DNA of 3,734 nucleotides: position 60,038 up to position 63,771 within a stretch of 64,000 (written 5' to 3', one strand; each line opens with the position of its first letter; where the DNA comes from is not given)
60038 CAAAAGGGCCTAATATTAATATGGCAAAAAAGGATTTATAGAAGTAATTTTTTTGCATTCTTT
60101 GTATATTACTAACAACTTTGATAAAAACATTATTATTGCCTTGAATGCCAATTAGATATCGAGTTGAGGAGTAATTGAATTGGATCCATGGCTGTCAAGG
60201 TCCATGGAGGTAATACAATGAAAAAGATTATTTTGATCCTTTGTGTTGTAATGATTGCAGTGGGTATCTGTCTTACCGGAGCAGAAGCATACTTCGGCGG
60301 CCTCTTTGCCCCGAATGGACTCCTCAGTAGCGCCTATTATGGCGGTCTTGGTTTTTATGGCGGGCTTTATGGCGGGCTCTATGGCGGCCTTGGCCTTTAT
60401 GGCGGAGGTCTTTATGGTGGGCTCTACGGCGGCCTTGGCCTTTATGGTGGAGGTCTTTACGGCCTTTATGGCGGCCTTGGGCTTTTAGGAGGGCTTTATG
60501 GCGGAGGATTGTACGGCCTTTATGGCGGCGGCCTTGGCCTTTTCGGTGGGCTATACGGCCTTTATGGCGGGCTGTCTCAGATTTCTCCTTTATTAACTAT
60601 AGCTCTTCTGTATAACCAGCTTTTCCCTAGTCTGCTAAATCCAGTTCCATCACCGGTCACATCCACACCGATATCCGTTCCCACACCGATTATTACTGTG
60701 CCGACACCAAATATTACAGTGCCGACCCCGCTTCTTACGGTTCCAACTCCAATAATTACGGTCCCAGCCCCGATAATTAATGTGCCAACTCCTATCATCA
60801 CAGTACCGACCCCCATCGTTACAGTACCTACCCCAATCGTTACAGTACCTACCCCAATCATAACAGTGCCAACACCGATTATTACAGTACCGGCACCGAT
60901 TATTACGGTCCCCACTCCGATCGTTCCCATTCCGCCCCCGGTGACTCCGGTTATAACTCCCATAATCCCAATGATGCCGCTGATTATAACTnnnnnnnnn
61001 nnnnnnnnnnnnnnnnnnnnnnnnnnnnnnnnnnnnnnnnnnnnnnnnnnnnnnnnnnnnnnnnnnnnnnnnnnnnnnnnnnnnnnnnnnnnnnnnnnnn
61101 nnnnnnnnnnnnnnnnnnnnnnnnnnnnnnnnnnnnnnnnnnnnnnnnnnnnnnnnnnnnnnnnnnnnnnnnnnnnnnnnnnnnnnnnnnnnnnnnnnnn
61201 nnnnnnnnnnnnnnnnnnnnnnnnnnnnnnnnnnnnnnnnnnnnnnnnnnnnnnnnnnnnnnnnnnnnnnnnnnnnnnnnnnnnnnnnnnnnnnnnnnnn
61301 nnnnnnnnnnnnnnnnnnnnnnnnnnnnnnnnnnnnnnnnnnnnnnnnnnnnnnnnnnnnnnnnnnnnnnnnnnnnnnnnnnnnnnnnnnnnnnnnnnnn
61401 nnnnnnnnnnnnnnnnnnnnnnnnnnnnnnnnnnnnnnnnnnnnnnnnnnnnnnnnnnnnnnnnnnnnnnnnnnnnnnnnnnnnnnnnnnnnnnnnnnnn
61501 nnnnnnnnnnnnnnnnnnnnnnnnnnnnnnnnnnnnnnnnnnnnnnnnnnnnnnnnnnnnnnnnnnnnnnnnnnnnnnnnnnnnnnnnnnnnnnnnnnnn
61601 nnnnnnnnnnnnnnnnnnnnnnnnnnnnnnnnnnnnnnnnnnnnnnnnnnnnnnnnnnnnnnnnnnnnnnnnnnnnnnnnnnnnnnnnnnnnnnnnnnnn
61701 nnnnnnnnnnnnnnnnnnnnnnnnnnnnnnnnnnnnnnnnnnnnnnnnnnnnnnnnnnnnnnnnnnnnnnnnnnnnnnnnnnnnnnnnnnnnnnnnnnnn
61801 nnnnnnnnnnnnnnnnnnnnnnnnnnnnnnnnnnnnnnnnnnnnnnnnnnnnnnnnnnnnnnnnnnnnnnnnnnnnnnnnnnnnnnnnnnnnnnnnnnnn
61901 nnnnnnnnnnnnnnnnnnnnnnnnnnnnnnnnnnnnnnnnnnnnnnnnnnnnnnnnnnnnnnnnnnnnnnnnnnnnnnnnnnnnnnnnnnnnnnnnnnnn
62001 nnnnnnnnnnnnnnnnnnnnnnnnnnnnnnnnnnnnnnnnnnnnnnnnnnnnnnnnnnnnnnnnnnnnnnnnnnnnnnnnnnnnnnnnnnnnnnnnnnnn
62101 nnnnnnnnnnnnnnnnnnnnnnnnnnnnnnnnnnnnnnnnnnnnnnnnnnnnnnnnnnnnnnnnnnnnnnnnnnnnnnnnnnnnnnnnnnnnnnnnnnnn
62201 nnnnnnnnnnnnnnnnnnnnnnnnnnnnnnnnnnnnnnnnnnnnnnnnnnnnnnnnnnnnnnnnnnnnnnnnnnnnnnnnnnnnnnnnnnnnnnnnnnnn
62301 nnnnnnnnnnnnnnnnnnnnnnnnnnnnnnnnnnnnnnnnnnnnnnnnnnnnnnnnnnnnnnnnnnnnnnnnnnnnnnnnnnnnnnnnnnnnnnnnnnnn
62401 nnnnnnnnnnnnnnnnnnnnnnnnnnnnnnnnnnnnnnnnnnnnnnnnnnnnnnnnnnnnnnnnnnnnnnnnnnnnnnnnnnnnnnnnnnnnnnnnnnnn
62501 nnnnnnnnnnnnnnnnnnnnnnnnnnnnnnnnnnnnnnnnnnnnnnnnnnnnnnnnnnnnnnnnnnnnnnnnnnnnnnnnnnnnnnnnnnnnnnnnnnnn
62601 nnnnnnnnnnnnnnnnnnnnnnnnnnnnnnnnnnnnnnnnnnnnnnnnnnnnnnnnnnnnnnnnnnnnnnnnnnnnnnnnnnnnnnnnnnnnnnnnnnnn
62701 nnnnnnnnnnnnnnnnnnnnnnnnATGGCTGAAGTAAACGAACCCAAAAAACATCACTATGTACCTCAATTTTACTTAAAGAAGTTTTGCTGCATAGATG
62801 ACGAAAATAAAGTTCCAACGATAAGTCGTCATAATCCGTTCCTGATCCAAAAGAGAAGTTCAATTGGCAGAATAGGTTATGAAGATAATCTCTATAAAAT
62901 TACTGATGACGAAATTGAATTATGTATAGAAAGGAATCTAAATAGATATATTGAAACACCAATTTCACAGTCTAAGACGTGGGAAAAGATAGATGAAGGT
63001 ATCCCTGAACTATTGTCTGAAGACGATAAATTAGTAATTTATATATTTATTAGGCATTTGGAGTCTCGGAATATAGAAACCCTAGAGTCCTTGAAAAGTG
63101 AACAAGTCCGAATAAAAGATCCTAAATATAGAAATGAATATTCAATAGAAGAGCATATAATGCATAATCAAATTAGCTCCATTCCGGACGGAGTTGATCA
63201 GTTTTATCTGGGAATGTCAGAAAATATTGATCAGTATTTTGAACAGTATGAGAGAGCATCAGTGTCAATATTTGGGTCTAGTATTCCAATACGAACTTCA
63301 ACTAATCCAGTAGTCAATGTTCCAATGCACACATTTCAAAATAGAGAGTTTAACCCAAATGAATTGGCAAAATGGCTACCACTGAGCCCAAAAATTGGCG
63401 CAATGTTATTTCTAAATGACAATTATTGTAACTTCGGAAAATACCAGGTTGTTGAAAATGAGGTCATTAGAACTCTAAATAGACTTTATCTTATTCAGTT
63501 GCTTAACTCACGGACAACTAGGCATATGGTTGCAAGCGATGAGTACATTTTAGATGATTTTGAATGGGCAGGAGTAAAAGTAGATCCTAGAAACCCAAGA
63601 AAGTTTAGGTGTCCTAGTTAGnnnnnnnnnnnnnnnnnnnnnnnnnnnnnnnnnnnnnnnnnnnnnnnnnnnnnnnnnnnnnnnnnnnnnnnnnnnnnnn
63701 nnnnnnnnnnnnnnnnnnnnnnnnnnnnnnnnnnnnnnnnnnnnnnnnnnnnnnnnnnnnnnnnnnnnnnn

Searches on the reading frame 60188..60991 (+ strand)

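Call 17: search_protein_families(library=pfam, proteins=[window:60188-60991:+], max_evalue=0.01)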
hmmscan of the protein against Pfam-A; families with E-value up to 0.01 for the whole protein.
window:60188-60991:+ (268 aa): 1 family
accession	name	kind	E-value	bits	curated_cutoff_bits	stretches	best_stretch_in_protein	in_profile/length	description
PF20678.2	HV_Gp350_C-term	-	3.3e-05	23.4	26.4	1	162-246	62-146/442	Herpesvirus Envelope glycoprotein GP350 C-terminal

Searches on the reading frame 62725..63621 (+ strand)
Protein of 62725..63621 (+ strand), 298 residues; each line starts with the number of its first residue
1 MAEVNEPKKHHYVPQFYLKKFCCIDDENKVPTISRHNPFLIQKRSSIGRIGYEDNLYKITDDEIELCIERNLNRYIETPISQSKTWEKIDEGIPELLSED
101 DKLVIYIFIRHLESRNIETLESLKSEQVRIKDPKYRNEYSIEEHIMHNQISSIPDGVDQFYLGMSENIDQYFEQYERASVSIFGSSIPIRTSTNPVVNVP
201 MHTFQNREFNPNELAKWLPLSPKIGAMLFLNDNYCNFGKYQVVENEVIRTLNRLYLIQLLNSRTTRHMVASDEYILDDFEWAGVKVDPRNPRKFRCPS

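Call 16: search_protein_families(library=padloc, proteins=[window:62725-63618:+], max_evalue=0.01)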
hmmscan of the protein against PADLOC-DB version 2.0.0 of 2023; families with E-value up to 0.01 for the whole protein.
window:62725-63618:+ (298 aa): 0 families

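Call 17: search_protein_families(library=pfam, proteins=[window:62725-63618:+], max_evalue=0.01)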
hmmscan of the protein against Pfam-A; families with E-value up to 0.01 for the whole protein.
window:62725-63618:+ (298 aa): 1 family
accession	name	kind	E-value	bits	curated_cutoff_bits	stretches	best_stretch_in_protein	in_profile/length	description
PF14022.11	DUF4238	-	6.3e-19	68.9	27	1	9-263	1-272/281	Protein of unknown function (DUF4238)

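Call 19: find_encoding_contigs(protein=window:62725-63621:+, flank=10000, max_places=10)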
Protein window:62725-63621:+ (298 aa): no gene with exactly this product is on record in the collection.

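Call 26: find_related_loci(query=window:62725-63618:+, collection=genome_contigs, flank=10000)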
Query window:62725-63618:+ (298 aa) in genome_contigs; peptide patterns used: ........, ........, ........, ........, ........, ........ (x = any residue, [..] = any of these).
32 stretches matched a pattern, but none encodes a relative of the query by tblastn (E <= 1e-3).

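Call 29: find_homologous_proteins(query=window:62725-63618:+, max_evalue=0.00001)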
Query window:62725-63618:+ (298 aa): 46 proteins with E <= 0.00001 among 316 candidates.
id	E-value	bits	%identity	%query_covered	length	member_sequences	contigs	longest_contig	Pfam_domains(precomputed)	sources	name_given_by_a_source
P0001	2.6e-200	682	100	100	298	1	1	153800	PF14022.12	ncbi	ncbi:MAG: DUF4238 domain-containing protein [bacterium]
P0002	9.4e-174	595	86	100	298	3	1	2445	PF14022.12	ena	-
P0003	1.7e-160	551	80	100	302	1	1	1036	PF14022.12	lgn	-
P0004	1.8e-150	518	72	100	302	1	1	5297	PF14022.12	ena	-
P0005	6.9e-150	516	73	100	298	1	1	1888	PF14022.12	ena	-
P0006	6.1e-148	510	74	98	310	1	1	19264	PF14022.12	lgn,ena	-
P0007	1.4e-147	509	71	100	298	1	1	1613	PF14022.12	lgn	-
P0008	2.1e-145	502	71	100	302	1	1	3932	PF14022.12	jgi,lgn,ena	-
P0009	5.5e-143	494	70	100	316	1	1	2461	PF14022.12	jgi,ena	-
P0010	4.2e-133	461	63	100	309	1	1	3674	PF14022.12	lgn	-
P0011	3.5e-128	445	63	100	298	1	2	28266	PF14022.12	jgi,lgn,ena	-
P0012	1.8e-127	443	62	99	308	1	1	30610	PF14022.12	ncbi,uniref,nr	ncbi:DUF4238 domain-containing protein [Pontibacterium sp. N1Y112]|uniref:DUF4238 domain-containing 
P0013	4.8e-114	399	60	99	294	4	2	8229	PF14022.12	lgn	-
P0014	1.2e-105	371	56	99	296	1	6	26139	PF14022.12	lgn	-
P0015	2.1e-102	360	53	97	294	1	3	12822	PF14022.12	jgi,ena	jgi:hypothetical protein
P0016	2.0e-101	357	53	99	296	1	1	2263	PF14022.12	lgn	-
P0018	2.7e-94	334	51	98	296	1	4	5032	PF14022.12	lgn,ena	-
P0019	7.9e-94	332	51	98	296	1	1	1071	PF14022.12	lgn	-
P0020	1.9e-93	331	51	98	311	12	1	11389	PF14022.12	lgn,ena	-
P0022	2.1e-84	301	46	99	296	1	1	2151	PF14022.12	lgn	-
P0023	8.8e-82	293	47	91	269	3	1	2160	PF14022.12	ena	-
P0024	1.5e-73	266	71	56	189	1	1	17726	PF14022.12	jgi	-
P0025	8.9e-65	237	41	97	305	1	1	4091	PF14022.12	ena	-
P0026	7.3e-60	221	39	93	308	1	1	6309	PF14022.12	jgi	jgi:hypothetical protein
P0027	2.7e-52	196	39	98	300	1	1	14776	PF14022.12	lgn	-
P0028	2.1e-50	190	35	98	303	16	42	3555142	PF14022.12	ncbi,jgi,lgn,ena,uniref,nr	ncbi:MAG: DUF4238 domain-containing protein [Sphingobium sp.]|jgi:hypothetical protein|uniref:DUF423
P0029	7.4e-50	188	39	98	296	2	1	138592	PF14022.12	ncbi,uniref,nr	ncbi:DUF4238 domain-containing protein [Novosphingobium sp. JCM 18896]|uniref:DUF4238 domain-contain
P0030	2.0e-48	183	38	98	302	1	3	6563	PF14022.12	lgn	-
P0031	7.0e-48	181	37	98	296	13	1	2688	PF14022.12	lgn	-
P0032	9.4e-48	181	38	98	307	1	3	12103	PF14022.12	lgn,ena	-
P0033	2.4e-47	180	36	98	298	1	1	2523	PF14022.12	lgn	-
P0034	4.8e-46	175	36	98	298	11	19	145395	PF14022.12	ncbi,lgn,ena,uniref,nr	ncbi:DUF4238 domain-containing protein [Sphingopyxis witflariensis]|uniref:DUF4238 domain-containing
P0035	1.1e-45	174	37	98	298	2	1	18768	PF14022.12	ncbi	-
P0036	2.5e-45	173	35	98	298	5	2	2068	PF14022.12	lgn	-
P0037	5.6e-45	172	36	98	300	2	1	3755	PF14022.12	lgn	-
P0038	1.3e-43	167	37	98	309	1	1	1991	PF14022.12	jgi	jgi:hypothetical protein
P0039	2.0e-41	160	36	98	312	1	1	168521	PF14022.12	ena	-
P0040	1.7e-39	154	34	98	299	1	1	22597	PF14022.12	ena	-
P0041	2.2e-36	144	33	93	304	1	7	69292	PF14022.12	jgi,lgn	-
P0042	8.1e-36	142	34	95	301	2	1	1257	PF14022.12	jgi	-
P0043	3.9e-34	136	37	65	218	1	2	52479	PF14022.12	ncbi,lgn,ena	-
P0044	3.2e-33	133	41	53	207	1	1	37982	PF14022.12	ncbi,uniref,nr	ncbi:DUF4238 domain-containing protein [Acidisoma silvae]|uniref:DUF4238 domain-containing protein n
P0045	5.5e-23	100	25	97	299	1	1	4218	PF14022.12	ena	-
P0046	1.0e-21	96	41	37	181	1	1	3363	PF14022.12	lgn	-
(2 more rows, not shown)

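Call 30: find_encoding_contigs(protein=P0001, flank=10000, max_places=3)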
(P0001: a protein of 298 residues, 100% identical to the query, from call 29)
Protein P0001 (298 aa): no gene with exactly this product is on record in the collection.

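Call 31: find_encoding_contigs(protein=P0002, flank=5000, max_places=3)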
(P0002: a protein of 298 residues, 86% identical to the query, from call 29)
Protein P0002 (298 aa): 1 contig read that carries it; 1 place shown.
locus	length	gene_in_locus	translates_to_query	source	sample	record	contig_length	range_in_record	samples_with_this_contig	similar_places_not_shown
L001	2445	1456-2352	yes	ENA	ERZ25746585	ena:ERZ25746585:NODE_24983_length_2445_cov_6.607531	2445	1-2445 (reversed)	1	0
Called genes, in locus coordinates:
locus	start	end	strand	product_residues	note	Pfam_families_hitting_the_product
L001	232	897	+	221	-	PF03167:UDG (faint)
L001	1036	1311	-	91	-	-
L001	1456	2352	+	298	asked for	PF14022:DUF4238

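Call 32: find_encoding_contigs(protein=P0006, flank=10000, max_places=3)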
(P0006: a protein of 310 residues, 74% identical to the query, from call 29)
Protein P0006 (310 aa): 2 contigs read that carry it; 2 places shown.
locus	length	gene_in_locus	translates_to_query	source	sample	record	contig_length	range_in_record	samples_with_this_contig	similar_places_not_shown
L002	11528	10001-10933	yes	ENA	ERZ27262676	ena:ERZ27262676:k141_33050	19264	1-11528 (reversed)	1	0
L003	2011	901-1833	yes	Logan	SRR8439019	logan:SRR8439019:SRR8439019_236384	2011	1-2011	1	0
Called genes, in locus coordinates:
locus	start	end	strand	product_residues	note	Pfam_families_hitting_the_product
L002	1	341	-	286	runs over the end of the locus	PF03446:NAD_binding_2 (weak), PF03807:F420_oxidored, PF02153:PDH_N, PF20463:PDH_C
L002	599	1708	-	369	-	PF00155:Aminotran_1_2, PF01053:Cys_Met_Meta_PP (weak)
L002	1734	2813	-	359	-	PF01817:CM_2, PF00800:PDT, PF01842:ACT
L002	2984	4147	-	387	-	PF00389:2-Hacid_dh, PF02826:2-Hacid_dh_C, PF03446:NAD_binding_2 (weak), PF22660:RS_preATP-grasp-like (faint)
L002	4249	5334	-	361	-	PF00266:Aminotran_5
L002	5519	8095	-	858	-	PF00521:DNA_topoisoIV, PF03989:DNA_gyraseA_C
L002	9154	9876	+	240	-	-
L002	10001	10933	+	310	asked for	PF14022:DUF4238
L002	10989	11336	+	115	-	PF01797:Y1_Tnp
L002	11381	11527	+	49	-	?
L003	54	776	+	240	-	-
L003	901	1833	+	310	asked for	PF14022:DUF4238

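Call 93: find_encoding_contigs(protein=P0004, flank=3000, max_places=2)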
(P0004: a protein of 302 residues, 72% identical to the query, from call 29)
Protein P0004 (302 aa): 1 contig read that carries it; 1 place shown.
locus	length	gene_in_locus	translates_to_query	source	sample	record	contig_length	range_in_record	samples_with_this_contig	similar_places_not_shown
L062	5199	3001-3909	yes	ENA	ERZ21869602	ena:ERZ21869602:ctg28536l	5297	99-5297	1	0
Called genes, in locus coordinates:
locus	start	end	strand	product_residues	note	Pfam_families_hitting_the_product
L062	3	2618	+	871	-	PF01582:TIR, PF13676:TIR_2, PF13374:TPR_10, PF13424:TPR_12, PF13374:TPR_10, PF24885:TPR_NPHP3, PF13374:TPR_10, PF13424:TPR_12, +18 more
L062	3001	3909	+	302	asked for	PF14022:DUF4238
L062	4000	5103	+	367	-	PF01582:TIR, PF13676:TIR_2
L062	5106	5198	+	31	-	?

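Call 94: find_encoding_contigs(protein=P0008, flank=3000, max_places=2)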
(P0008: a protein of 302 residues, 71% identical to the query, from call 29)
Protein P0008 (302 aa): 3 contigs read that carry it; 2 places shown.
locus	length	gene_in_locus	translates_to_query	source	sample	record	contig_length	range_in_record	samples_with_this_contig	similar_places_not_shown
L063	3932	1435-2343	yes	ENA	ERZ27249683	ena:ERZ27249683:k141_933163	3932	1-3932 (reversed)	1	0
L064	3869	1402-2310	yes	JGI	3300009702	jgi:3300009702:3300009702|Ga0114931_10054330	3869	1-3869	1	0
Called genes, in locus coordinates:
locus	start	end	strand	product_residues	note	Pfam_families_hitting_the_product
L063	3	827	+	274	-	?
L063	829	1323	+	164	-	PF01844:HNH (weak)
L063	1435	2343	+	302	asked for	PF14022:DUF4238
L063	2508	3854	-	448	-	PF00078:RVT_1, PF08388:GIIM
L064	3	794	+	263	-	?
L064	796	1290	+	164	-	PF01844:HNH (weak)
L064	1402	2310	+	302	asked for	PF14022:DUF4238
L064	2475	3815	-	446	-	PF00078:RVT_1, PF08388:GIIM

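Call 95: find_encoding_contigs(protein=P0005, flank=3000, max_places=2)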
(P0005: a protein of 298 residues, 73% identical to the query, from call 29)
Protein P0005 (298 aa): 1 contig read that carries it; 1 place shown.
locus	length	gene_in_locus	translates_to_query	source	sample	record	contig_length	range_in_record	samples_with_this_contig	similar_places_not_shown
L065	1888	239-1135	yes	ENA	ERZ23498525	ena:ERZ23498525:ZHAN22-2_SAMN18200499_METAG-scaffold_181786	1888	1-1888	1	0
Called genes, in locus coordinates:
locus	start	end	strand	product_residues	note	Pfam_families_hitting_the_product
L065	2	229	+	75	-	?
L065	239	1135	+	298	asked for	PF14022:DUF4238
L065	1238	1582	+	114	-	-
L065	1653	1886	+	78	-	?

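Call 96: find_encoding_contigs(protein=P0009, flank=3000, max_places=2)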
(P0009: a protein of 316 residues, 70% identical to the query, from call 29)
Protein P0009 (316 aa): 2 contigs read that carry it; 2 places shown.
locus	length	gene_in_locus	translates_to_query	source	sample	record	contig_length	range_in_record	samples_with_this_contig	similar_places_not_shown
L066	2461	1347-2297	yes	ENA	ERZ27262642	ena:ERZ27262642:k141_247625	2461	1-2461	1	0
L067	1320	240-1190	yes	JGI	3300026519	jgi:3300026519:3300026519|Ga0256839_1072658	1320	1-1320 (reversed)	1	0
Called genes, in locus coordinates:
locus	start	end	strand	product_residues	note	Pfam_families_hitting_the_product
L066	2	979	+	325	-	?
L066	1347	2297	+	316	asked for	PF14022:DUF4238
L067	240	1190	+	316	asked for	PF14022:DUF4238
